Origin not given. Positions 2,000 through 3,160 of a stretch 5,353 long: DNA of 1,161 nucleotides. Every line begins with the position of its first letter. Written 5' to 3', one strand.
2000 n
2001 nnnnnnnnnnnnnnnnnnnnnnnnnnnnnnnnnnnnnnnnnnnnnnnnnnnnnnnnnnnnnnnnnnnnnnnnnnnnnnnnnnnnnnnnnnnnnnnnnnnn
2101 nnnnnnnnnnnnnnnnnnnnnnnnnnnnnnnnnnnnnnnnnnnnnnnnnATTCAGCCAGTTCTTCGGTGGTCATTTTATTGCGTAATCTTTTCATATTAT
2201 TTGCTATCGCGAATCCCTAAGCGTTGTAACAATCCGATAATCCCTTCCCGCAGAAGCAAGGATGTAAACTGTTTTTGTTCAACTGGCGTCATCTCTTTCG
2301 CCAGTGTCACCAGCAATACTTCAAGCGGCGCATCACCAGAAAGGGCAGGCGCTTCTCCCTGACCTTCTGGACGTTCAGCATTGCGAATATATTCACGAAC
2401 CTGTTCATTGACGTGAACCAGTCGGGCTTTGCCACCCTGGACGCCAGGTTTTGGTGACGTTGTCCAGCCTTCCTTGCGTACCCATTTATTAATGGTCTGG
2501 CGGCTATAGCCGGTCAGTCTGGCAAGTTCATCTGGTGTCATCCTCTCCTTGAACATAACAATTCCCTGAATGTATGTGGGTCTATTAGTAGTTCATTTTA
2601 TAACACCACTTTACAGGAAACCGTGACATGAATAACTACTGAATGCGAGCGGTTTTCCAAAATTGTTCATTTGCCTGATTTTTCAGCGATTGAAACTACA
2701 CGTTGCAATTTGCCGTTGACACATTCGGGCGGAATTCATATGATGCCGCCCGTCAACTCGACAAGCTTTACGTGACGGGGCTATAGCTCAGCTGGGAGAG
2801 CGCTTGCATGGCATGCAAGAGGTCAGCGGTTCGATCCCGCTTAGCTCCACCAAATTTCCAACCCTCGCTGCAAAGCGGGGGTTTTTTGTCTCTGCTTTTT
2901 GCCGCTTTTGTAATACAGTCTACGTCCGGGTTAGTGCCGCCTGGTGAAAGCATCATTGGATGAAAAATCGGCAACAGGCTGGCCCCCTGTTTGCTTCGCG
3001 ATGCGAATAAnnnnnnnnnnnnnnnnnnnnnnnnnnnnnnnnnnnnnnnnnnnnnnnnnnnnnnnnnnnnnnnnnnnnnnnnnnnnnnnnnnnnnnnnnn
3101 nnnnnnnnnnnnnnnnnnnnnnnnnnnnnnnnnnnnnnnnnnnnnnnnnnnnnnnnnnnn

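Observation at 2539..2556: Start-codon ambiguity for yfeC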

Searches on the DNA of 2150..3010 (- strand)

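Call 4: search_dna_similar(query=window:2150-2750:-, collection=ecoli_genomes, mode=near, rows=spread, max_rows=30)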
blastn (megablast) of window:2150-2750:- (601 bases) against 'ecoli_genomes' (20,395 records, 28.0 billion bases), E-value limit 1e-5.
Records with a match: 5428; places in all: 5434; records where one place covers at least 80% of the query: 5425.
Genomes with a match: 5426 of 5426; with a place that covers at least 80% of the query: 5423. Places per genome that has any: lowest 1, median 1, highest 2. On chromosomes: 5432 places; on plasmids: 2.
Best place of each record, by identity: >=99% 4591; 95-99% 837.
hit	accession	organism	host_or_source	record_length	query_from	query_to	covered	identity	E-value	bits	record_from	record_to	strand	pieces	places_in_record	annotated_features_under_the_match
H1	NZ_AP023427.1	Escherichia coli strain HUE1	-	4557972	1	601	100%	100.0%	0e+0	1127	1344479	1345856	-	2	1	IS1-like element IS1B family transposase | yfeC: YfeC-like transcriptional regulator | yfeD: MerR family transcriptional regulator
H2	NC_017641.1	Escherichia coli UMNK88 strain UMNK88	porcine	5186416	1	601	100%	100.0%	0e+0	1110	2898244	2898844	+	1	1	yfeC: YfeC-like transcriptional regulator | yfeD: MerR family transcriptional regulator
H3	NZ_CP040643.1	Escherichia coli strain BE104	not applicable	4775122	1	601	100%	100.0%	0e+0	1110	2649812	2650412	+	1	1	yfeC: YfeC-like transcriptional regulator | yfeD: MerR family transcriptional regulator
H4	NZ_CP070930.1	Escherichia coli strain 30COLEC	Homo sapiens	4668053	1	601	100%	100.0%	0e+0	1110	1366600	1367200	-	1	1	yfeC: YfeC-like transcriptional regulator | yfeD: MerR family transcriptional regulator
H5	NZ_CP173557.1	Escherichia coli strain 98202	Homo sapiens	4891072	1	601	100%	100.0%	0e+0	1110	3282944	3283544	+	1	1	yfeC: YfeC-like transcriptional regulator | yfeD: YfeC-like transcriptional regulator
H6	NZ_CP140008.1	Escherichia coli strain ATCC 11303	-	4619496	1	601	100%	100.0%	0e+0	1110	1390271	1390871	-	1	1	yfeC: YfeC-like transcriptional regulator | yfeD: MerR family transcriptional regulator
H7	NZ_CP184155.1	Escherichia coli strain C21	Homo sapiens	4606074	1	601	100%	100.0%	0e+0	1110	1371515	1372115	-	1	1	yfeC: YfeC-like transcriptional regulator | yfeD: MerR family transcriptional regulator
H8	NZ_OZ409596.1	Escherichia coli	Canis lupus familiaris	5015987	1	601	100%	100.0%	0e+0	1110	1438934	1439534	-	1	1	yfeC: YfeC-like transcriptional regulator | yfeD: MerR family transcriptional regulator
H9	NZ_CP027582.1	Escherichia coli strain 2013C-4538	Homo sapiens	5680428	1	601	100%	99.8%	0e+0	1105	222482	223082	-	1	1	yfeC: YfeC-like transcriptional regulator | yfeD: MerR family transcriptional regulator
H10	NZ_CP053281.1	Escherichia coli strain SCU-308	Homo sapiens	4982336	1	601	100%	99.8%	0e+0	1105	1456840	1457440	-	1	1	yfeC: YfeC-like transcriptional regulator | yfeD: MerR family transcriptional regulator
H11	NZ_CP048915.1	Escherichia coli strain E2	Homo sapiens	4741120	1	601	100%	99.8%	0e+0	1105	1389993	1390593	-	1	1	yfeC: YfeC-like transcriptional regulator | yfeD: MerR family transcriptional regulator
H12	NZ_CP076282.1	Escherichia coli strain 442/2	Homo sapiens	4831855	1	601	100%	99.8%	0e+0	1105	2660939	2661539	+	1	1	yfeC: YfeC-like transcriptional regulator | yfeD: MerR family transcriptional regulator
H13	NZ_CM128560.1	Escherichia coli strain 4600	pig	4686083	1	601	100%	99.8%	0e+0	1105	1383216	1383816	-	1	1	yfeC: YfeC-like transcriptional regulator | yfeD: MerR family transcriptional regulator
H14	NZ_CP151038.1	Escherichia coli strain 19KM2326N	Dog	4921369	1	601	100%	99.8%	0e+0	1105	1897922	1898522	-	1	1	yfeC: YfeC-like transcriptional regulator | yfeD: YfeC-like transcriptional regulator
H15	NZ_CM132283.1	Escherichia coli strain 18AR0366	Homo sapiens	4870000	1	601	100%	99.8%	0e+0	1105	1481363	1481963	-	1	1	yfeC: YfeC-like transcriptional regulator | yfeD: MerR family transcriptional regulator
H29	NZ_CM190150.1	Escherichia coli strain 21319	Homo sapiens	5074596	1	601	100%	98.8%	0e+0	1072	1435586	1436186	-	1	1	yfeC: YfeC-like transcriptional regulator | yfeD: MerR family transcriptional regulator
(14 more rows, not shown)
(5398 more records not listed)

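Call 7: get_annotated_region(hit=H2, flank=300)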
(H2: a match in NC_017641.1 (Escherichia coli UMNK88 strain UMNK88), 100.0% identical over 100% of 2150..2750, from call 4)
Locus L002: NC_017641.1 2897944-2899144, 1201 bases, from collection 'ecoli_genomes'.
description: Escherichia coli UMNK88, complete sequence
organism: Escherichia coli UMNK88 strain UMNK88 (NCBI taxid 696406)
replicon: chromosome; assembly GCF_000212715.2
host: porcine; source: porcine neonatal diarrhea; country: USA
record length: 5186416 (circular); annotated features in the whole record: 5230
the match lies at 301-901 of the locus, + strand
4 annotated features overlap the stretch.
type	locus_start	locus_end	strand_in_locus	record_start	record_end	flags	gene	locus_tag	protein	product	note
tRNA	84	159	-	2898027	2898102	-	-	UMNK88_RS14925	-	tRNA-Ala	-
tRNA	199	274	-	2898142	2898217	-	-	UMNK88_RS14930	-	tRNA-Ala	-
CDS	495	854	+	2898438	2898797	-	yfeC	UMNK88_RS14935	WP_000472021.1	YfeC-like transcriptional regulator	-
CDS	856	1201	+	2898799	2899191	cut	yfeD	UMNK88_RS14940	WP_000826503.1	MerR family transcriptional regulator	-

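Call 8: get_annotated_region(hit=H29, flank=300)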
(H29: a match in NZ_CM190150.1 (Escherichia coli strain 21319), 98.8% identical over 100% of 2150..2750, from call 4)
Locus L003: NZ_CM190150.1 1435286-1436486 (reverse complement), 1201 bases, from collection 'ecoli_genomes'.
description: Escherichia coli strain 21319 chromosome, whole genome shotgun sequence
organism: Escherichia coli strain 21319 (NCBI taxid 562)
replicon: chromosome; assembly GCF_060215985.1
host: Homo sapiens; source: not collected; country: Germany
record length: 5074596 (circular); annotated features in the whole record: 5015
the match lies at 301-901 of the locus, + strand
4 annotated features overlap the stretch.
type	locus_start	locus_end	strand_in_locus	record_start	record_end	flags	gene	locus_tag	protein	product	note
tRNA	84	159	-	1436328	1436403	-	-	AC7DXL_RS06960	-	tRNA-Ala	-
tRNA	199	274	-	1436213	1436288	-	-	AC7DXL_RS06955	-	tRNA-Ala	-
CDS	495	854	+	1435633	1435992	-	yfeC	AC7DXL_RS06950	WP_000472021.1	YfeC-like transcriptional regulator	-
CDS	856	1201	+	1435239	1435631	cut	yfeD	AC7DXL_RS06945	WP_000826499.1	MerR family transcriptional regulator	-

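Call 55: search_dna_similar(query=window:2512-2586:-, collection=ecoli_genomes, mode=near, rows=spread, max_rows=40)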
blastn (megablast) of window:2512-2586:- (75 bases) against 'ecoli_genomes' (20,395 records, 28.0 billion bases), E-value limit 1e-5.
Records with a match: 5428; places in all: 5431; records where one place covers at least 80% of the query: 5428.
Genomes with a match: 5426 of 5426; with a place that covers at least 80% of the query: 5426. Places per genome that has any: lowest 1, median 1, highest 2. On chromosomes: 5429 places; on plasmids: 2.
Best place of each record, by identity: >=99% 3462; 95-99% 1966.
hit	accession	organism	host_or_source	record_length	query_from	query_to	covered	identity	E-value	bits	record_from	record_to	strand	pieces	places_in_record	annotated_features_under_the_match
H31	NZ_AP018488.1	Escherichia coli O157:H7 strain PV15-279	Homo sapiens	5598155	1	75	100%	100.0%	1e-30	139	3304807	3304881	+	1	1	yfeC: YfeC-like transcriptional regulator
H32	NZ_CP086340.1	Escherichia coli strain ESY003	Homo sapiens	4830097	1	75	100%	100.0%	1e-30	139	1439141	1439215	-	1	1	yfeC: YfeC-like transcriptional regulator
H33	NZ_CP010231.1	Escherichia coli strain S30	not applicable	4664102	1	75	100%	100.0%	1e-30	139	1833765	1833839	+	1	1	yfeC: YfeC-like transcriptional regulator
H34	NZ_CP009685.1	Escherichia coli str. K-12 substr. MG1655 strain K-12 ...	ATCC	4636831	1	75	100%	100.0%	1e-30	139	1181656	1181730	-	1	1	yfeC: YfeC-like transcriptional regulator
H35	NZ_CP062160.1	Escherichia coli strain 20R2R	culture mutant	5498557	1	75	100%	100.0%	1e-30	139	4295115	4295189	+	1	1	yfeC: YfeC-like transcriptional regulator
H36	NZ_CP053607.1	Escherichia coli strain NEB5-alpha_F'Iq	not applicable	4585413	1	75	100%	100.0%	1e-30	139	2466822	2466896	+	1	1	yfeC: YfeC-like transcriptional regulator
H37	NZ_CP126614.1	Escherichia coli strain Ec1115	Lollo Rosso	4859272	1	75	100%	100.0%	1e-30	139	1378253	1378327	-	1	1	yfeC: YfeC-like transcriptional regulator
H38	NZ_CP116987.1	Escherichia coli strain MLI107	Homo sapiens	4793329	1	75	100%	100.0%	1e-30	139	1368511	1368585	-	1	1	yfeC: YfeC-like transcriptional regulator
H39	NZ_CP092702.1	Escherichia coli strain S-P-C-029.01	Homo sapiens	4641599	1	75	100%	100.0%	1e-30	139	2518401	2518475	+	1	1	yfeC: YfeC-like transcriptional regulator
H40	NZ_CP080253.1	Escherichia coli strain PC6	pig fecal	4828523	1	75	100%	100.0%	1e-30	139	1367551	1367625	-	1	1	yfeC: YfeC-like transcriptional regulator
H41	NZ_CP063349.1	Escherichia coli strain BS15R-A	Homo sapiens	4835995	1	75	100%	100.0%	1e-30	139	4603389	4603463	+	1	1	yfeC: YfeC-like transcriptional regulator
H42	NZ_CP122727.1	Escherichia coli strain ETEC1746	Sus scrofa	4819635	1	75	100%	100.0%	1e-30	139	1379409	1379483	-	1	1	yfeC: YfeC-like transcriptional regulator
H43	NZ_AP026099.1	Escherichia coli strain 61_150228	Homo sapiens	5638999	1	75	100%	100.0%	1e-30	139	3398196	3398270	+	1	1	yfeC: YfeC-like transcriptional regulator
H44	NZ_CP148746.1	Escherichia coli strain Z1322HEC0010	Homo sapiens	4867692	1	75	100%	100.0%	1e-30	139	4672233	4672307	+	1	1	yfeC: YfeC-like transcriptional regulator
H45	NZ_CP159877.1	Escherichia coli strain 12867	Homo sapiens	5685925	1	75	100%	100.0%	1e-30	139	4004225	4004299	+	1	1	yfeC: YfeC-like transcriptional regulator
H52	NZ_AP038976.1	Escherichia coli O103:H2 strain 129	Homo sapiens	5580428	1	75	100%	100.0%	1e-30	139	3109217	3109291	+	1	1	yfeC: YfeC-like transcriptional regulator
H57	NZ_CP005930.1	Escherichia coli APEC IMT5155 strain APEC IMT5155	chicken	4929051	1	75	100%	98.7%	6e-29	134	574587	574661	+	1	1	yfeC: YfeC-like transcriptional regulator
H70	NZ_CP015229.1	Escherichia coli strain 06-00048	alfalfa sprout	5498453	1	74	99%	97.3%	3e-26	124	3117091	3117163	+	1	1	yfeC: YfeC-like transcriptional regulator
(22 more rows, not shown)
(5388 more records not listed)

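Call 56: get_annotated_region(hit=H57, flank=30)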
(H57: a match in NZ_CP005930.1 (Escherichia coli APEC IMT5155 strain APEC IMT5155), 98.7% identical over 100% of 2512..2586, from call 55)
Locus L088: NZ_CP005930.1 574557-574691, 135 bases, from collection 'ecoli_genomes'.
description: Escherichia coli APEC IMT5155 chromosome, complete genome
organism: Escherichia coli APEC IMT5155 strain APEC IMT5155 (NCBI taxid 1329907)
replicon: chromosome; assembly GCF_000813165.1
host: chicken; source: -; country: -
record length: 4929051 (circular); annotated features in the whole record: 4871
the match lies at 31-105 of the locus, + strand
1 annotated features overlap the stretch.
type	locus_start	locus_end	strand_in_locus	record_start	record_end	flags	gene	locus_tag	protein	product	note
CDS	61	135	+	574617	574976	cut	yfeC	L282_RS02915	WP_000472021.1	YfeC-like transcriptional regulator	-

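Call 57: get_annotated_region(hit=H70, flank=30)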
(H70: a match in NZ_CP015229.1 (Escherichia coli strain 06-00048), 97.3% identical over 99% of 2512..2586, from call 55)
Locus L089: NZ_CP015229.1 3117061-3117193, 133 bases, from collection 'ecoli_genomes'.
description: Escherichia coli strain 06-00048 chromosome, complete genome
organism: Escherichia coli strain 06-00048 (NCBI taxid 562)
replicon: chromosome; assembly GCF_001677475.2
host: -; source: alfalfa sprout; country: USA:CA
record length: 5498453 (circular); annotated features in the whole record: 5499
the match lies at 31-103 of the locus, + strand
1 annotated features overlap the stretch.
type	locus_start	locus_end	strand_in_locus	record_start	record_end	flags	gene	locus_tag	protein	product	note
CDS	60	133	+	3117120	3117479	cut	yfeC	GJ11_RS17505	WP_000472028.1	YfeC-like transcriptional regulator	-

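Call 58: get_annotated_region(hit=H34, flank=500)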
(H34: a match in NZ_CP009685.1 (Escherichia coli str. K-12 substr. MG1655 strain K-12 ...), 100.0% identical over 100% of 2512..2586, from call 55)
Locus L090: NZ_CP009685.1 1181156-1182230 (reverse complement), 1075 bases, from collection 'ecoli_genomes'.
description: Escherichia coli str. K-12 substr. MG1655 strain K-12 chromosome, complete genome
organism: Escherichia coli str. K-12 substr. MG1655 strain K-12 substr. MG1655 (NCBI taxid 511145)
replicon: chromosome; assembly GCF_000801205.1
host: -; source: ATCC; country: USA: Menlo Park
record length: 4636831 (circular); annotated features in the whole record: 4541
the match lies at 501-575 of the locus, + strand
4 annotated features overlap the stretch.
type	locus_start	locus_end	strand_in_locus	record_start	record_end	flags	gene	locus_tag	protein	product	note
tRNA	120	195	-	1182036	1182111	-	-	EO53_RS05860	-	tRNA-Ala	-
tRNA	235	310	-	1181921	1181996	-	-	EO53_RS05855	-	tRNA-Ala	-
CDS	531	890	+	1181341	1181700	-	yfeC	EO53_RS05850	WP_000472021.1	YfeC-like transcriptional regulator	-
CDS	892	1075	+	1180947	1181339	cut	yfeD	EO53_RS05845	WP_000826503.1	MerR family transcriptional regulator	-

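Call 60: search_dna_similar(query=window:2740-3010:+, collection=ecoli_genomes, mode=near, rows=best, max_rows=10)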
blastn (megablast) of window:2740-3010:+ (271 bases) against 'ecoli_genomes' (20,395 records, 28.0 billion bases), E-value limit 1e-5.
Records with a match: 5428; places in all: 7383; records where one place covers at least 80% of the query: 5422.
Genomes with a match: 5426 of 5426; with a place that covers at least 80% of the query: 5420. Places per genome that has any: lowest 1, median 1, highest 5. On chromosomes: 7379 places; on plasmids: 4.
Best place of each record, by identity: >=99% 3561; 95-99% 1360; 90-95% 507.
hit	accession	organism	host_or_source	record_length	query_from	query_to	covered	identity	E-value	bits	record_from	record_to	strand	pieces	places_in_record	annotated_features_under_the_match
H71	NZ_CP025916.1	Escherichia coli strain 120899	Homo sapiens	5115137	1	271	100%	100.0%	3e-118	652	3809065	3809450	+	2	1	tRNA-Ala (x2)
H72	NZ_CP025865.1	Escherichia coli strain 504211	Homo sapiens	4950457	1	271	100%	100.0%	3e-118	652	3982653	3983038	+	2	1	tRNA-Ala (x2)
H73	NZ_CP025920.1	Escherichia coli strain 103605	Homo sapiens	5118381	1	271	100%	100.0%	3e-118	652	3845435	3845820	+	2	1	tRNA-Ala (x2)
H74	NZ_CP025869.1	Escherichia coli strain 503829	Homo sapiens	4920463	1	271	100%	100.0%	3e-118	652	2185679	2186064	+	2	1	tRNA-Ala (x2)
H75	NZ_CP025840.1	Escherichia coli strain 214-4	Homo sapiens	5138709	1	271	100%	100.0%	3e-118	652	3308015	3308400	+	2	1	tRNA-Ala (x2)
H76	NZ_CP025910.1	Escherichia coli strain 204446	Homo sapiens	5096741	1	271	100%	100.0%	3e-118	652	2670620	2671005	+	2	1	tRNA-Ala (x2)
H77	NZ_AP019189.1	Escherichia coli strain M217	Homo sapiens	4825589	1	271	100%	100.0%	3e-118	652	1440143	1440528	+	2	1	tRNA-Ala (x2)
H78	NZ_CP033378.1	Escherichia coli strain L73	goose anus swab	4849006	1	271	100%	100.0%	3e-118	652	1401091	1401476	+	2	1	tRNA-Ala (x2)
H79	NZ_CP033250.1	Escherichia coli strain ECCHD184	chicken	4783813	1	271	100%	100.0%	3e-118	652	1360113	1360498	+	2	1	tRNA-Ala (x2)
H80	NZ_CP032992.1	Escherichia coli strain W5-6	Jin River water W5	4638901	1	271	100%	100.0%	3e-118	652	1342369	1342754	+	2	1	tRNA-Ala (x2)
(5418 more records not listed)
